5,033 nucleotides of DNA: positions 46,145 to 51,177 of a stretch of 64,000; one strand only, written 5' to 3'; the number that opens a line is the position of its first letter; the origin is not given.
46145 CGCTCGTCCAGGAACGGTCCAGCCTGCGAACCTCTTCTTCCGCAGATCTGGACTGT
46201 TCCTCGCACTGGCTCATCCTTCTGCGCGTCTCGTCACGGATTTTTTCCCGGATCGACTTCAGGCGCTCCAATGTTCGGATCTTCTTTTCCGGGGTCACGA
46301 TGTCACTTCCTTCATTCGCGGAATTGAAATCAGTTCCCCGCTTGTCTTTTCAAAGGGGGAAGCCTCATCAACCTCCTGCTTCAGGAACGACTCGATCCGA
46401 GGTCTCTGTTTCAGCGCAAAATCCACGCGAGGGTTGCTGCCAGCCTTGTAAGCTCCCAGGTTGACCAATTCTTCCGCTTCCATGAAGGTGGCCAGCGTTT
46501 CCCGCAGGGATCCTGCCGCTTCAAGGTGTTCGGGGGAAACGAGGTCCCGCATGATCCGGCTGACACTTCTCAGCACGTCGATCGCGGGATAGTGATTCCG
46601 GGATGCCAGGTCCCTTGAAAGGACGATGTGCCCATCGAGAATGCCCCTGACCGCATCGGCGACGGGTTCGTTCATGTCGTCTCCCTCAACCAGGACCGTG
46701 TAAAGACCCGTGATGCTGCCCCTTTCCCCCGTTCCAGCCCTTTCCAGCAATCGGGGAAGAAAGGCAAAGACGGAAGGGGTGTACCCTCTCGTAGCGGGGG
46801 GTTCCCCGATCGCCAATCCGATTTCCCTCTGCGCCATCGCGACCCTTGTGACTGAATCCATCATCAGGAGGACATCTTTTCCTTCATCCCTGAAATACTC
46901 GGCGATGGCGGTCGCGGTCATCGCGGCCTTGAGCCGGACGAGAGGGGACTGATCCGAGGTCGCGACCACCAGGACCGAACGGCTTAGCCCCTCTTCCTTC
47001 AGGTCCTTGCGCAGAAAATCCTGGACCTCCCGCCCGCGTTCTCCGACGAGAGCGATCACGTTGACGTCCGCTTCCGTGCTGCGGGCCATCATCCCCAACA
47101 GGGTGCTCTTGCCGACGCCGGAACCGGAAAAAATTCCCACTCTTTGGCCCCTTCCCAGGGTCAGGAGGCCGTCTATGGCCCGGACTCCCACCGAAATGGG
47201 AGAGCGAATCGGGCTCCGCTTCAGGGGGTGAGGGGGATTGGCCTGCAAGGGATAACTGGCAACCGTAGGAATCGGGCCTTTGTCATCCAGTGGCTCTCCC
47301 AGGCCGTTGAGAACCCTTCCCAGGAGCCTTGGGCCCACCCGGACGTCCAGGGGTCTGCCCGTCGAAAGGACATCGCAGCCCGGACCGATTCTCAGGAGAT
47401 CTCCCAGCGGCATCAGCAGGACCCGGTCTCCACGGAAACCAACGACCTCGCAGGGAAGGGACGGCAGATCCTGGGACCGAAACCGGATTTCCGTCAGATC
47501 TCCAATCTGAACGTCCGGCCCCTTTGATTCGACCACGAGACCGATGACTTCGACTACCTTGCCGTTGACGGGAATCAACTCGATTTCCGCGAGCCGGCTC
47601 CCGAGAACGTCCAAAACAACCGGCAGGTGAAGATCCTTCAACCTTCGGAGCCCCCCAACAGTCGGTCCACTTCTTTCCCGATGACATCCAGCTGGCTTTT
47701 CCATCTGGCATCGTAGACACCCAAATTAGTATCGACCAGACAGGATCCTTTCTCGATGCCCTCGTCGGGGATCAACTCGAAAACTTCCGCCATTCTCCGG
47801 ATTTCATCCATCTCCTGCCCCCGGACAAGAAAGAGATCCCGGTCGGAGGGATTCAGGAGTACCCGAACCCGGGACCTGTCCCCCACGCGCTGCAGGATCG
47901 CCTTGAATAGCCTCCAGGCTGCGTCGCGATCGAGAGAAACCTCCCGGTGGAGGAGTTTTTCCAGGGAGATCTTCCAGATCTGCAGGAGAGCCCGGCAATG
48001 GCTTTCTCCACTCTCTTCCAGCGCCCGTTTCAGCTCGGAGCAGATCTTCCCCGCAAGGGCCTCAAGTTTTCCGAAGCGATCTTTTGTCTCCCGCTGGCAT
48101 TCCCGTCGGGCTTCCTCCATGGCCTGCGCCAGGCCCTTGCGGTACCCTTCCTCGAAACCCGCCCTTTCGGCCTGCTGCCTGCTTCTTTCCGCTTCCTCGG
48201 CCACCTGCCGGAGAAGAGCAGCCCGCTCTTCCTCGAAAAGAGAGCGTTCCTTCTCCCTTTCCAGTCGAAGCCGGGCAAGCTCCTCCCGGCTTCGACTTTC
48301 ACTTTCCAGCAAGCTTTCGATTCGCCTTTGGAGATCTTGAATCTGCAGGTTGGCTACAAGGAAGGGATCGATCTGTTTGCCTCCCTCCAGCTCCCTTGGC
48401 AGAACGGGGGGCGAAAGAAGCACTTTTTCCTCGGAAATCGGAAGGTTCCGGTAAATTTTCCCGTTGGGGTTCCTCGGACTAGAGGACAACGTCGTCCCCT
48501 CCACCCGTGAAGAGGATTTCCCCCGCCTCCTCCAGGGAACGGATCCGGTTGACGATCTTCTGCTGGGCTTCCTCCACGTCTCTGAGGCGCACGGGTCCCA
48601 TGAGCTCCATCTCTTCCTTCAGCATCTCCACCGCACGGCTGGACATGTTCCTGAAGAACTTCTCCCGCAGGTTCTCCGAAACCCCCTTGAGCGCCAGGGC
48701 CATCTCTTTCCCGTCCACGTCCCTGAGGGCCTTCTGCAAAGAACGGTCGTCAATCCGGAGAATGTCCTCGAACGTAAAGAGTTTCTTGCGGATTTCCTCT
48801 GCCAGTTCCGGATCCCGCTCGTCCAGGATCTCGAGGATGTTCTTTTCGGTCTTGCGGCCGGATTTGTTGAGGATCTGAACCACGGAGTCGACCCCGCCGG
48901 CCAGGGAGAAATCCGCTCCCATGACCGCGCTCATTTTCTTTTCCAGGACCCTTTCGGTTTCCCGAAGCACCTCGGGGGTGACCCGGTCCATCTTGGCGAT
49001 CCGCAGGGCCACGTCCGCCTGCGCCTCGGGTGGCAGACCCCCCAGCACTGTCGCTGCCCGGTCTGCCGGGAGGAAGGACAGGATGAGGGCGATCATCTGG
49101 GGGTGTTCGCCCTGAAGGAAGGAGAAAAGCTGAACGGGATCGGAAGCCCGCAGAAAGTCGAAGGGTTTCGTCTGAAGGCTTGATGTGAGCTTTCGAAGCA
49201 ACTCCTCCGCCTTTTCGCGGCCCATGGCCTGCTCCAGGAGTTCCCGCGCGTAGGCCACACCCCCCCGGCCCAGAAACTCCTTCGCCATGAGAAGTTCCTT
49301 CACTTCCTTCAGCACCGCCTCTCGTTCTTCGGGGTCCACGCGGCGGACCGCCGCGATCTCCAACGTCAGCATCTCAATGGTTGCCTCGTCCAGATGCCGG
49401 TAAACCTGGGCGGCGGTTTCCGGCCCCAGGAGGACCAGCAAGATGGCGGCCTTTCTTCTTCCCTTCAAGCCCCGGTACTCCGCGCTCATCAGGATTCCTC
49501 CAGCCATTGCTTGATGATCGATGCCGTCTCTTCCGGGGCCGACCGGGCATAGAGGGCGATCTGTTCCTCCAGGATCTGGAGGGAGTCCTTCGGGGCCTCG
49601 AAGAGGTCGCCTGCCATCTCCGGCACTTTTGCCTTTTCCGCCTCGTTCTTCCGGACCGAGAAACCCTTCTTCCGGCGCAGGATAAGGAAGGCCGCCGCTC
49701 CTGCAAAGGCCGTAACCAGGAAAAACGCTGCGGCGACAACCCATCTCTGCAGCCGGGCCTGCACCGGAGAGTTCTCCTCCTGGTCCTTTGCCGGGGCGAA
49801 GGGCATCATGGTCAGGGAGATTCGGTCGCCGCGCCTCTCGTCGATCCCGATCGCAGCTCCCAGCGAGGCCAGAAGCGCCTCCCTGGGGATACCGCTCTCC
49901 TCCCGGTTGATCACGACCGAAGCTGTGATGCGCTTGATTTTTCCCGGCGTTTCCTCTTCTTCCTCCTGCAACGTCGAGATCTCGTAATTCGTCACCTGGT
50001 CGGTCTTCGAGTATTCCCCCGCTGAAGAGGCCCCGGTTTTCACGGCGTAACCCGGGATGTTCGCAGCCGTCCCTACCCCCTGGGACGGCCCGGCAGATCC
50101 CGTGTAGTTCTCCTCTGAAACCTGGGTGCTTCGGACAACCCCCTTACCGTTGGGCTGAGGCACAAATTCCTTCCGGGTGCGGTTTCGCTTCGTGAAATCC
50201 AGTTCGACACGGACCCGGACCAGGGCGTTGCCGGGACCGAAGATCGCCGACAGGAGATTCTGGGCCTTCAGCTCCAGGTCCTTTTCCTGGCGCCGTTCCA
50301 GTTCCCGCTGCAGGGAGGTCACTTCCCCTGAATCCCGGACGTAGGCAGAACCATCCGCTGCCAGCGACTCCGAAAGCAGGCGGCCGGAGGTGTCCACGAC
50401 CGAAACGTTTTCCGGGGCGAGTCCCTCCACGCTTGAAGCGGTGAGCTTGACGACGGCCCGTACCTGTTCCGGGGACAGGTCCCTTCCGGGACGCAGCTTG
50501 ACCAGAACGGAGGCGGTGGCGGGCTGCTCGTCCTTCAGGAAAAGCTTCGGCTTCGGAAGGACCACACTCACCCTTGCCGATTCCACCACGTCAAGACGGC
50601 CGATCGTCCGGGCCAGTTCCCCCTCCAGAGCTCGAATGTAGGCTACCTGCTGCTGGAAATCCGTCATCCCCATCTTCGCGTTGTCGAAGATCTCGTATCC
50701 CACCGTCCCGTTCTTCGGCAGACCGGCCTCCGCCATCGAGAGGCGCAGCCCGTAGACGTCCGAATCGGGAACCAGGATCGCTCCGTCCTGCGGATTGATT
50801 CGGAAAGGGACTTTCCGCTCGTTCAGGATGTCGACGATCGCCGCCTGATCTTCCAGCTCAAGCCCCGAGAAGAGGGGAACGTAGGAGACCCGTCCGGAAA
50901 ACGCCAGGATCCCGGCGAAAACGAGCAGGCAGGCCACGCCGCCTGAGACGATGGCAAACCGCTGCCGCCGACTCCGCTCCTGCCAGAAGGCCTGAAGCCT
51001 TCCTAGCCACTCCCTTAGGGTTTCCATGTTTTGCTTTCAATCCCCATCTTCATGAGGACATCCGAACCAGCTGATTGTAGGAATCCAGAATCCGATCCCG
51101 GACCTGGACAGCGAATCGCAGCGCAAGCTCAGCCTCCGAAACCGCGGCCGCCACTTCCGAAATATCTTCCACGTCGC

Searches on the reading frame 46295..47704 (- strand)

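Call 34: search_protein_families(library=pfam, proteins=[window:46295-47704:-], max_evalue=0.001)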
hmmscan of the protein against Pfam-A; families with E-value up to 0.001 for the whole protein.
window:46295-47704:- (469 aa): 4 families
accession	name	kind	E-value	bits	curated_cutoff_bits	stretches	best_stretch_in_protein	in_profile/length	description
PF00006.31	ATP-synt_ab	-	4.1e-92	308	29.5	1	173-382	1-213/213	ATP synthase alpha/beta family, nucleotide-binding domain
PF18269.6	T3SS_ATPase_C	-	2e-24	85.6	22.7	1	389-458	1-70/72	T3SS EscN ATPase C-terminal domain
PF02874.29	ATP-synt_ab_N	-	4.3e-06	27.6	20.9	1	50-116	1-69/69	ATP synthase alpha/beta family, beta-barrel domain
PF00005.33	ABC_tran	-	0.0002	22.4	25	1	181-236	6-52/137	ABC transporter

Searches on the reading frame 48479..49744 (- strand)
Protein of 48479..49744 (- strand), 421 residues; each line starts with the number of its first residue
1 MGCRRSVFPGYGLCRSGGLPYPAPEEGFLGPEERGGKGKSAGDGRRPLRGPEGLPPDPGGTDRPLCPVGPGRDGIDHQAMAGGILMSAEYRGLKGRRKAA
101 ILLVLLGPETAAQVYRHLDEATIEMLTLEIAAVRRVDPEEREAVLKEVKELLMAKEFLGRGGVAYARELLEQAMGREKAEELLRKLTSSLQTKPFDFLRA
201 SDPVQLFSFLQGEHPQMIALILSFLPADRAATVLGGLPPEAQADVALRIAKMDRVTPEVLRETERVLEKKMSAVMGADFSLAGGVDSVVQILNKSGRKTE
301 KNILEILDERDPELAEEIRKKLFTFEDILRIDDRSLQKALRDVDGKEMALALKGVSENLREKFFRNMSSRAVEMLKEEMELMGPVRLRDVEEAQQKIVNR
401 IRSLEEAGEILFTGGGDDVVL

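Call 76: search_protein_families(library=pfam, proteins=[window:48479-49744:-], max_evalue=0.001)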
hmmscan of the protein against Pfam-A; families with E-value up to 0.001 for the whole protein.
window:48479-49744:- (421 aa): 4 families
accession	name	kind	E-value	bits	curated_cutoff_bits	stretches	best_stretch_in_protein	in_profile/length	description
PF01706.21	FliG_C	-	1.3e-44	151.3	23.3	1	307-410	3-106/108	FliG C-terminal domain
PF14842.11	FliG_N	-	1e-43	148.6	25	2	93-195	2-104/104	FliG N-terminal domain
PF14841.11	FliG_M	-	7.7e-32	109.8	25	1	203-276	1-74/76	FliG middle domain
PF03448.22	MgtE_N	-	8.8e-07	29.8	25.9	0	213-245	49-81/102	MgtE intracellular N domain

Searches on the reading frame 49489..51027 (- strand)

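Call 7: search_protein_families(library=pfam, proteins=[window:49489-51027:-], max_evalue=0.001)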
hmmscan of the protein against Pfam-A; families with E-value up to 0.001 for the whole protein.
window:49489-51027:- (512 aa): 2 families
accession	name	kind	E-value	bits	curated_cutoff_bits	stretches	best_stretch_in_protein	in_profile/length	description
PF01514.23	YscJ_FliF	-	8.2e-65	218.5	24.4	1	46-219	3-178/179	Secretory protein of YscJ/FliF family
PF08345.17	YscJ_FliF_C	-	6e-33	114.8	23.8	1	259-410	1-147/147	Flagellar M-ring protein C-terminal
